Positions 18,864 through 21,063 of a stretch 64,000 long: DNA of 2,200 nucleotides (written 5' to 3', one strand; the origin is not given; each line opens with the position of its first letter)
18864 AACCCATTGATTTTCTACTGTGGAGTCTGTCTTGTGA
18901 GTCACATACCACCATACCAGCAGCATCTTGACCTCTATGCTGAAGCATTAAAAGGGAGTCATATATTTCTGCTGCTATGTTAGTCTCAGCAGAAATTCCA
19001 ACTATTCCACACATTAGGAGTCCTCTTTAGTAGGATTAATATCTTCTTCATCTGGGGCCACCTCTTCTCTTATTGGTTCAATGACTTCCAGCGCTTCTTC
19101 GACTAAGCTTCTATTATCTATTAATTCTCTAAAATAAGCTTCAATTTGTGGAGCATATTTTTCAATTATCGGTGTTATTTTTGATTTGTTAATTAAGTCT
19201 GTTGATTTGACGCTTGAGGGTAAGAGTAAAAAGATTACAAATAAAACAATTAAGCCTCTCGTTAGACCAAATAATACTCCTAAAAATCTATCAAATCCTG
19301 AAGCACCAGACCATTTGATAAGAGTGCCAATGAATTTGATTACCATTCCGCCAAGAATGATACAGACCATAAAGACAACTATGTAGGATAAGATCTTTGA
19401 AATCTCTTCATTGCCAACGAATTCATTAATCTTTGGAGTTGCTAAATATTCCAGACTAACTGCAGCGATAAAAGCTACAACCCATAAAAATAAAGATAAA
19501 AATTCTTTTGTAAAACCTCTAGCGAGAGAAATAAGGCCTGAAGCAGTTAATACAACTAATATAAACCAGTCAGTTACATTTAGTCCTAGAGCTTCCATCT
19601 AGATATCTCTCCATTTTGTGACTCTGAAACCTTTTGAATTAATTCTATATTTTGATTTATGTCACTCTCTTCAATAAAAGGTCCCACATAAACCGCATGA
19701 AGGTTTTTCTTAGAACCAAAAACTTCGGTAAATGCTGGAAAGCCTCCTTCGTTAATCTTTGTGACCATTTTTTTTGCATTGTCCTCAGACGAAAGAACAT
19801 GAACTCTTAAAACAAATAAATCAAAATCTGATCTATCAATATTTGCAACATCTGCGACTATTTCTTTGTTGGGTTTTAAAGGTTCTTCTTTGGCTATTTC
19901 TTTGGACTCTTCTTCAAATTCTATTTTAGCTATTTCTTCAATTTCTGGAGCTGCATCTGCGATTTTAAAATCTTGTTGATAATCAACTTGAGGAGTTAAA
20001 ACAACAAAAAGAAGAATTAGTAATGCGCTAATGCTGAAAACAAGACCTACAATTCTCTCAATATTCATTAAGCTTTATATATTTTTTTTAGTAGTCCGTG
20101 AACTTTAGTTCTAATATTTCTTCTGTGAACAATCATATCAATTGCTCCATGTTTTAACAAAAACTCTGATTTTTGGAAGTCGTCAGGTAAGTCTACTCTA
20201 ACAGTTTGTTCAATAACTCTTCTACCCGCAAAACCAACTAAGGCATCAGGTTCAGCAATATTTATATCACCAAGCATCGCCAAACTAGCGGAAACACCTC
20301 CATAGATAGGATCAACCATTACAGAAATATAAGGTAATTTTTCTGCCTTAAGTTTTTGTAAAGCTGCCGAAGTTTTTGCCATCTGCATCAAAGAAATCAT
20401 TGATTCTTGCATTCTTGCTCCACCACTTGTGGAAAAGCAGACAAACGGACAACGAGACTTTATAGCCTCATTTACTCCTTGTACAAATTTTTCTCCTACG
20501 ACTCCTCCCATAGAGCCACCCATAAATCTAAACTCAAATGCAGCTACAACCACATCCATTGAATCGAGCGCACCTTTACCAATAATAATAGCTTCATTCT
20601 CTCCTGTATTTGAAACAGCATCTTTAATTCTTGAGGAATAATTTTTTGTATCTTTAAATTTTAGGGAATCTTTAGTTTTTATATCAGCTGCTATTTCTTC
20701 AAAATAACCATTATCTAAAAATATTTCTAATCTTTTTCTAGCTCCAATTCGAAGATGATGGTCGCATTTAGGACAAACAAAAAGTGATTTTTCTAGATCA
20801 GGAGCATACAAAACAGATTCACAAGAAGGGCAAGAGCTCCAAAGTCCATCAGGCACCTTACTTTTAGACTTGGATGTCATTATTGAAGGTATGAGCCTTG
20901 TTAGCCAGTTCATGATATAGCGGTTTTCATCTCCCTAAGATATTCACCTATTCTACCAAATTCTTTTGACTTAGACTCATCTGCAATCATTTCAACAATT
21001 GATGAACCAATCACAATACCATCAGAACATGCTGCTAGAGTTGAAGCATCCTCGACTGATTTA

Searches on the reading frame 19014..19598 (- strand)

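Call 11: search_protein_families(library=pfam, proteins=[window:19014-19598:-], max_evalue=0.001)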
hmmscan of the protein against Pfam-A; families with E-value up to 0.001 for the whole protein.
window:19014-19598:- (194 aa): 1 family
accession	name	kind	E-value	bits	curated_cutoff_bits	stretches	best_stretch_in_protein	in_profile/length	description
PF02674.22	Colicin_V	-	1.6e-30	106.5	29.3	1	10-149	2-143/144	Colicin V production protein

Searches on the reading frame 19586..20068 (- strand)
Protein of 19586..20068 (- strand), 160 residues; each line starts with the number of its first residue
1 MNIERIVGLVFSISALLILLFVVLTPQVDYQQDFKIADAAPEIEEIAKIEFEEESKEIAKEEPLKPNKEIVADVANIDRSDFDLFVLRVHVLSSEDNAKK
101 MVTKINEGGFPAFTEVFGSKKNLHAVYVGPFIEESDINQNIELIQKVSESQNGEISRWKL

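Call 11: search_protein_families(library=pfam, proteins=[window:19586-20068:-], max_evalue=0.001)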
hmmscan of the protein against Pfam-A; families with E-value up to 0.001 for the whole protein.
window:19586-20068:- (160 aa): 1 family
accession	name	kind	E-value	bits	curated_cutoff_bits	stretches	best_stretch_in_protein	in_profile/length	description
PF05036.18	SPOR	-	5.9e-07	30.2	21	1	87-145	7-65/76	SPOR domain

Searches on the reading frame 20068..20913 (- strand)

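Call 11: search_protein_families(library=pfam, proteins=[window:20068-20913:-], max_evalue=0.001)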
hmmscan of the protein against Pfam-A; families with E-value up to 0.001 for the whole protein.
window:20068-20913:- (281 aa): 2 families
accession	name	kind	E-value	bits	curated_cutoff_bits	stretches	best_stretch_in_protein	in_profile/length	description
PF01039.27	Carboxyl_trans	-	2.6e-16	59.8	22.3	1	92-236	26-175/493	Carboxyl transferase domain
PF17848.7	Zn_ribbon_ACC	-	2.1e-10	41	24.5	1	25-50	1-26/26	Acetyl-CoA carboxylase zinc finger domain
